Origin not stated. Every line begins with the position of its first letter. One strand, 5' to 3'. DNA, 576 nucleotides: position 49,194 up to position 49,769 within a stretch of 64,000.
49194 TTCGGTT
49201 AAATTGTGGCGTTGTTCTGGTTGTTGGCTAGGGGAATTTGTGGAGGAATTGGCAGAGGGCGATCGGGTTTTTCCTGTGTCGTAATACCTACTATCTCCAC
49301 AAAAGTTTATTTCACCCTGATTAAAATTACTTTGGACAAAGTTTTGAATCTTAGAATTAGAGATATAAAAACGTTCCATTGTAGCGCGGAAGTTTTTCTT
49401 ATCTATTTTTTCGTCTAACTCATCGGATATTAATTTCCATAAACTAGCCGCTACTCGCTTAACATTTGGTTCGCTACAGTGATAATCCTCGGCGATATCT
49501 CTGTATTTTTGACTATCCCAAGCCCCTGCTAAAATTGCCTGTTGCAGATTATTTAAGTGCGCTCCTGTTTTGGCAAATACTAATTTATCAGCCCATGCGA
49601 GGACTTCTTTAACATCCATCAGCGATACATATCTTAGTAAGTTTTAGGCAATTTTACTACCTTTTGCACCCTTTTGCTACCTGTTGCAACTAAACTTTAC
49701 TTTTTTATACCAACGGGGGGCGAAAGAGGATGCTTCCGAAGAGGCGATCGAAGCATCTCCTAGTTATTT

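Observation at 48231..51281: Divergently arranged sensor-less STAND NTPase and compact SF1 helicase at the head of a cassette array: defence-island-like neighbourhood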

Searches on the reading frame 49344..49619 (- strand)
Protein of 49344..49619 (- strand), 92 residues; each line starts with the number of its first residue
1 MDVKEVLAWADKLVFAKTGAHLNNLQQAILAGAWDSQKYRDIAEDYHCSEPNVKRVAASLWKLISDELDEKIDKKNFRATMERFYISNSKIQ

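Call 75: find_homologous_proteins(query=window:49344-49619:-, max_evalue=0.001)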
Query seq(92 aa): no candidate shares three 5-residue words with the query. No homologue found.

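Call 83: search_protein_representatives(protein=window:49344-49619:-)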
Query: 92 residues. Proteins with E-value up to 0.001 (for the whole library): 1295; up to 1e-10: 342; up to 1e-30: 1. The best 150 are listed.
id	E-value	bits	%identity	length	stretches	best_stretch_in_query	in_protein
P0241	6.7e-32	125.2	62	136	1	1-89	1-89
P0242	4.9e-30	119.2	70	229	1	15-91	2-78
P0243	3.1e-24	100.7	53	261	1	1-87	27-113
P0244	3.4e-24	100.6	55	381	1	1-88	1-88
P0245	6.1e-24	99.8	54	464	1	7-89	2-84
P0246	4.2e-23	97.1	54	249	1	3-89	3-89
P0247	5.7e-23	96.7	48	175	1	1-86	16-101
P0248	5.8e-23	96.6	51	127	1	1-89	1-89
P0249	7.8e-23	96.2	57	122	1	1-84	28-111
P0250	9.0e-23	96.0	54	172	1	1-89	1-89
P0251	1.8e-22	95.1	27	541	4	7-85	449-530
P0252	2.0e-22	95.0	54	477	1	1-87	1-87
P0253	2.0e-22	94.9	51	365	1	1-88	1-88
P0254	2.1e-22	94.9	55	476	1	1-85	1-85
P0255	2.3e-22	94.7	51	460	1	1-86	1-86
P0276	2.5e-20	88.2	51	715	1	1-89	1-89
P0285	1.7e-19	85.6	50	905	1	1-86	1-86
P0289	2.4e-19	85.1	54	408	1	3-84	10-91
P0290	3.5e-19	84.6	49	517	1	1-89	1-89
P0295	1.7e-18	82.4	51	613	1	1-83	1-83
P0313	6.3e-18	80.6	49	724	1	1-85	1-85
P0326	2.0e-17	79.0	48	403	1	1-83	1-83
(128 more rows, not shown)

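Call 84: search_protein_families(library=pfam, proteins=[P0276, P0285, P0295, P0313, P0290, P0251, P0244, P0253, P0289, P0326], max_evalue=0.0001)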
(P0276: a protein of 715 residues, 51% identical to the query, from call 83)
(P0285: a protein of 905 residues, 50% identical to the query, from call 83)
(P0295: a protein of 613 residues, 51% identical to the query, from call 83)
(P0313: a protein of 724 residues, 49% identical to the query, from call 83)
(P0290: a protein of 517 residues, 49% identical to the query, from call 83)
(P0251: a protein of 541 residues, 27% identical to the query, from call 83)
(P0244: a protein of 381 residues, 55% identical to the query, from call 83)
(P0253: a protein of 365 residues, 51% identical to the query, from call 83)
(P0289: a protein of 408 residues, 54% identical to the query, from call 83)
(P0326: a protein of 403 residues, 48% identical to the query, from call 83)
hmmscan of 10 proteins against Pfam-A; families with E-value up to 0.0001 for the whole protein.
P0276 (715 aa): 1 family
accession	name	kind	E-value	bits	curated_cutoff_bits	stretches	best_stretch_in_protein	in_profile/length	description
PF22727.1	NCH2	-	2.8e-17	63.1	27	1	606-704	3-96/96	NACHT C-terminal Helical domain 2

P0285 (905 aa): 14 families
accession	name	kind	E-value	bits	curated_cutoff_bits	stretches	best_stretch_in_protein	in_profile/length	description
PF13424.12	TPR_12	-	4.3e-29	101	30.1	4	690-762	3-77/77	Tetratricopeptide repeat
PF00515.34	TPR_1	-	1.5e-14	53.5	27.8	0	810-834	1-25/34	Tetratricopeptide repeat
PF00931.28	NB-ARC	-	7.1e-14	52.1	23.5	1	159-362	19-207/248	NB-ARC domain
PF13176.12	TPR_7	-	1.2e-13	50.3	27.9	0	692-725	1-34/36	Tetratricopeptide repeat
PF07719.23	TPR_2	-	2.7e-13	49.4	27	0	810-839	1-30/34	Tetratricopeptide repeat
PF13181.12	TPR_8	-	2.3e-11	43.3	25.7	0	690-719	1-30/34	Tetratricopeptide repeat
PF13191.12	AAA_16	-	3.9e-11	44.2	32.6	1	133-257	1-142/167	AAA ATPase domain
PF13374.12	TPR_10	-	1.9e-08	34.5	27.5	0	690-722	2-34/42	Tetratricopeptide repeat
PF05729.18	NACHT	-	9.3e-08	32.5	26.7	1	161-328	3-161/167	NACHT domain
PF13431.12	TPR_17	-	1e-07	32.1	24.4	0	809-828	12-31/34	Tetratricopeptide repeat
PF13401.12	AAA_22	-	2.2e-06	28.4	27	1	161-297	8-121/130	AAA domain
PF13174.12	TPR_6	-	2.8e-06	28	26.3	0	811-834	1-24/33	Tetratricopeptide repeat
PF01637.24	ATPase_2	-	2.6e-05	24.6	33.2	1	137-354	4-223/225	ATPase domain predominantly from Archaea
PF00004.35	AAA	-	3.3e-05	24.8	21.2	0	161-266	1-76/131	ATPase family associated with various cellular activities (AAA)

P0295 (613 aa): 2 families
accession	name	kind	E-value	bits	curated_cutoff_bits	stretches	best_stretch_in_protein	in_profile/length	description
PF14516.12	AAA_35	-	9.3e-150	498.4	27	1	280-609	1-330/331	AAA-like domain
PF13676.11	TIR_2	-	1.6e-13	51.6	28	1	108-219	2-107/122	TIR domain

P0313 (724 aa): 5 families
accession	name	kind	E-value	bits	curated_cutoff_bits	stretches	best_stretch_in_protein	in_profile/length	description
PF22727.1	NCH2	-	4.1e-40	136.3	27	1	620-715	1-96/96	NACHT C-terminal Helical domain 2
PF00931.28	NB-ARC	-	9.1e-07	28.8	23.5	1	166-256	15-108/248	NB-ARC domain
PF13401.12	AAA_22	-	2.2e-06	28.4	27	1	167-283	3-109/130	AAA domain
PF13191.12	AAA_16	-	3.5e-06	28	32.6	1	151-278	2-127/167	AAA ATPase domain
PF01637.24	ATPase_2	-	1e-05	25.9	33.2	1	151-277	1-141/225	ATPase domain predominantly from Archaea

P0290 (517 aa): 2 families
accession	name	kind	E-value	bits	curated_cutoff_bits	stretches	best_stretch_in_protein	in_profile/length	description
PF14516.12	AAA_35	-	3.1e-97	325.8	27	1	118-373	2-258/331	AAA-like domain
PF00498.31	FHA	-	7.1e-14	52.4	20.7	1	430-504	4-67/67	FHA domain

P0251 (541 aa): 0 families

P0244 (381 aa): 6 families
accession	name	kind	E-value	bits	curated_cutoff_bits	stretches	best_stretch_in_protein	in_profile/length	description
PF00931.28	NB-ARC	-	4.2e-13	49.6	23.5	1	165-258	15-111/248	NB-ARC domain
PF01637.24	ATPase_2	-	7.8e-08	32.8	33.2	1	149-260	1-123/225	ATPase domain predominantly from Archaea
PF13191.12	AAA_16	-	2e-07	32.1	32.6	1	149-259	2-144/167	AAA ATPase domain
PF13401.12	AAA_22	-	2.6e-07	31.5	27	1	166-289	3-122/130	AAA domain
PF05729.18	NACHT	-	7.9e-07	29.5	26.7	1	169-320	1-157/167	NACHT domain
PF24883.2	NPHP3_N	-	5.9e-05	23.7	24.8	0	160-196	13-50/164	Nephrocystin 3, N-terminal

P0253 (365 aa): 0 families

P0289 (408 aa): 5 families
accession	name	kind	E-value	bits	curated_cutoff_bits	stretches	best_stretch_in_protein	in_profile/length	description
PF00931.28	NB-ARC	-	2.3e-11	43.9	23.5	1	181-277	9-109/248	NB-ARC domain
PF05729.18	NACHT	-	6.6e-07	29.7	26.7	1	190-350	1-159/167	NACHT domain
PF13191.12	AAA_16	-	1.9e-06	28.9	32.6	1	170-278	2-142/167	AAA ATPase domain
PF13401.12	AAA_22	-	8e-06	26.6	27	1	187-280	3-96/130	AAA domain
PF00004.35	AAA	-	9e-05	23.4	21.2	0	193-318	2-109/131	ATPase family associated with various cellular activities (AAA)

P0326 (403 aa): 2 families
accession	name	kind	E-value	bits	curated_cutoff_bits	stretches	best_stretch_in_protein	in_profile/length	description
PF14516.12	AAA_35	-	1e-52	179.4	27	1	271-398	1-128/331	AAA-like domain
PF13676.11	TIR_2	-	1.1e-10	42.5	28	1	104-200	2-96/122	TIR domain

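Call 92: search_solved_structures(query=A5, max_evalue=10, show_alignments=2)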
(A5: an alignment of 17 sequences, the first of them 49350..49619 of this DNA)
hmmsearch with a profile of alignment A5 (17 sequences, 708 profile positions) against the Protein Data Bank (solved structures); distinct sequences matched with E-value up to 10: 40.
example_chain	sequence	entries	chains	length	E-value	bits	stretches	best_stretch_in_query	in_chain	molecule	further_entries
3cmu_A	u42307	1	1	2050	6.2e-08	34.8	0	152-182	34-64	Protein recA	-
3cmt_A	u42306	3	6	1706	1.5e-06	30.3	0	152-182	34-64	Protein recA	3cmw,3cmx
6mfv_A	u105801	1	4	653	2.6e-05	26.1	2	275-357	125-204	tetratricopeptide repeat sensor PH0952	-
3cmv_A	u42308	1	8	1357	4.1e-05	25.5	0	152-182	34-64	Protein recA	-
1ye8_A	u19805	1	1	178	0.0054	18.5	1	155-274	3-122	Hypothetical UPF0334 kinase-like protein AQ_1292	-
9qlv_A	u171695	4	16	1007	0.013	17.3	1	146-266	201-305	Disease resistance protein ADR2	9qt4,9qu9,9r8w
6cy1_A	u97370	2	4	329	0.02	16.6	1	101-206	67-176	Signal recognition particle receptor FtsY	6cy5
9e5c_6r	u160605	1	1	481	0.021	16.5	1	588-691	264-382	Tetratricopeptide repeat protein 29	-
7crb_A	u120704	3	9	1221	0.029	16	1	103-265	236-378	NAD+ hydrolase (NADase)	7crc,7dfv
3ro2_A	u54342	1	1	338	0.043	15.5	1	561-661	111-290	G-protein-signaling modulator 2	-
8zf0_A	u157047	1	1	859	0.045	15.4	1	116-213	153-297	RPW8 domain-containing protein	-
4g2v_A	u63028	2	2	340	0.066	14.9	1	560-661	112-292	G-protein-signaling modulator 2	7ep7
6kza_A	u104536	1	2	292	0.072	14.8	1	147-229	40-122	Replicative DNA helicase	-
6bbm_A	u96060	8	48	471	0.078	14.6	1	133-229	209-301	Replicative DNA helicase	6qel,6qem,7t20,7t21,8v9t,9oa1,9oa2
7t22_A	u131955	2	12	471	0.079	14.6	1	135-229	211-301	Replicative DNA helicase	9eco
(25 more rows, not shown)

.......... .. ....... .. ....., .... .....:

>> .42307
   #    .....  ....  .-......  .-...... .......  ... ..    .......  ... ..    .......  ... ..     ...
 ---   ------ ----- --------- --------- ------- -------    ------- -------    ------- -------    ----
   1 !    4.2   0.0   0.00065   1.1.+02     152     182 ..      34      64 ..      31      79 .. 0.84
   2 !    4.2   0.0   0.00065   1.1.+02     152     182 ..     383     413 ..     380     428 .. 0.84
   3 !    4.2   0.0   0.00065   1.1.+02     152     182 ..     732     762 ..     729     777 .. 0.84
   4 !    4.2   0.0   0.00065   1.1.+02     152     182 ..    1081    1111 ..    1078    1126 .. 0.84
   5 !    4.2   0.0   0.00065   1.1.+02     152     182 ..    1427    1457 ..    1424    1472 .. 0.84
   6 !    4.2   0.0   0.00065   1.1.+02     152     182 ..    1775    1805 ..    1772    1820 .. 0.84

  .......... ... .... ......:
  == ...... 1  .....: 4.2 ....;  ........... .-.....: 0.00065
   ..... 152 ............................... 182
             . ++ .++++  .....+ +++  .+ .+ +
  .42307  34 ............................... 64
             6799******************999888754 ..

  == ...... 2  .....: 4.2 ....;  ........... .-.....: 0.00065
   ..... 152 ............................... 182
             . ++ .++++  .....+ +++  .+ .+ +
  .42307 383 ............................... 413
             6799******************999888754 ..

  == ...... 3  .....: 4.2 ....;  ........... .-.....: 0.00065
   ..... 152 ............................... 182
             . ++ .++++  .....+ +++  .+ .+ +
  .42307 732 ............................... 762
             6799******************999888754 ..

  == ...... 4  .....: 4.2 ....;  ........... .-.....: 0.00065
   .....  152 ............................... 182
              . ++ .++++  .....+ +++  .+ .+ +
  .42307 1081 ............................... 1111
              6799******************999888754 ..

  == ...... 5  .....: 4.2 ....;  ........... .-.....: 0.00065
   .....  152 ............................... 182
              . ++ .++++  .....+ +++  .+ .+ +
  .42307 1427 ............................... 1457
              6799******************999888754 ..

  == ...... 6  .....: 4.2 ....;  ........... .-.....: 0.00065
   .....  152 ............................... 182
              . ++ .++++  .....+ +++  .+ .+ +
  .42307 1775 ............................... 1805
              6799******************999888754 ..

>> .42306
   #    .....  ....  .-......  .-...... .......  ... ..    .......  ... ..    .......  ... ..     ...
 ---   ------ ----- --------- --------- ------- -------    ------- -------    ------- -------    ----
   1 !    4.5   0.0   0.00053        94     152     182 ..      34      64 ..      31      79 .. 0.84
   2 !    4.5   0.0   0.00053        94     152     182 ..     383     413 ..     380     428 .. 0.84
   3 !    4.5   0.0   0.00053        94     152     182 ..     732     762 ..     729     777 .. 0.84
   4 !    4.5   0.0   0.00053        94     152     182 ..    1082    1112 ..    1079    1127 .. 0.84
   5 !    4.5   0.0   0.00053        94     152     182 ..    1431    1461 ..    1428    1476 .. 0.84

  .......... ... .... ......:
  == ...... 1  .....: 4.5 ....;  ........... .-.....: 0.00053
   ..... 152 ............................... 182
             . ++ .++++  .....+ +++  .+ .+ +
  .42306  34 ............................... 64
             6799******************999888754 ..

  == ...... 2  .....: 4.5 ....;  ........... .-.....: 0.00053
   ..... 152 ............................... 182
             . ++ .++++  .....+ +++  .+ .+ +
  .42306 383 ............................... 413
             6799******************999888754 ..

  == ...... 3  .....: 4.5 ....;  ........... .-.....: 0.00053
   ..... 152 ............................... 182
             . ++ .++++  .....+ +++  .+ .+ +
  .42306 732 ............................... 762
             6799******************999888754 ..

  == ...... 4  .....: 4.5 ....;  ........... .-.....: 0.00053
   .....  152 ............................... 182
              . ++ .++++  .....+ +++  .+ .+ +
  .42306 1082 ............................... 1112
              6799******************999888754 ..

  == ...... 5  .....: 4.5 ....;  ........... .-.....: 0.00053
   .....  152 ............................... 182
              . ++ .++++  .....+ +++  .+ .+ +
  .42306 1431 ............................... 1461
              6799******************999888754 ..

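Call 93: search_protein_families(library=pfam, proteins=[window:49350-49619:-], max_evalue=10)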
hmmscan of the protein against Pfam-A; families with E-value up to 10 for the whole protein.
window:49350-49619:- (90 aa): 3 families
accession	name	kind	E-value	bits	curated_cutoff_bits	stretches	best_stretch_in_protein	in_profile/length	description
PF21672.2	COMM_HN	-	0.0032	18.4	23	1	23-86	27-91/103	COMMD2-7/10, HN domain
PF08281.18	Sigma70_r4_2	-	0.021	14.9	25.7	1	24-55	13-45/54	Sigma-70, region 4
PF21906.2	NrtR_WHD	-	0.051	14.2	27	1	64-83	18-37/61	NrtR DNA-binding winged helix domain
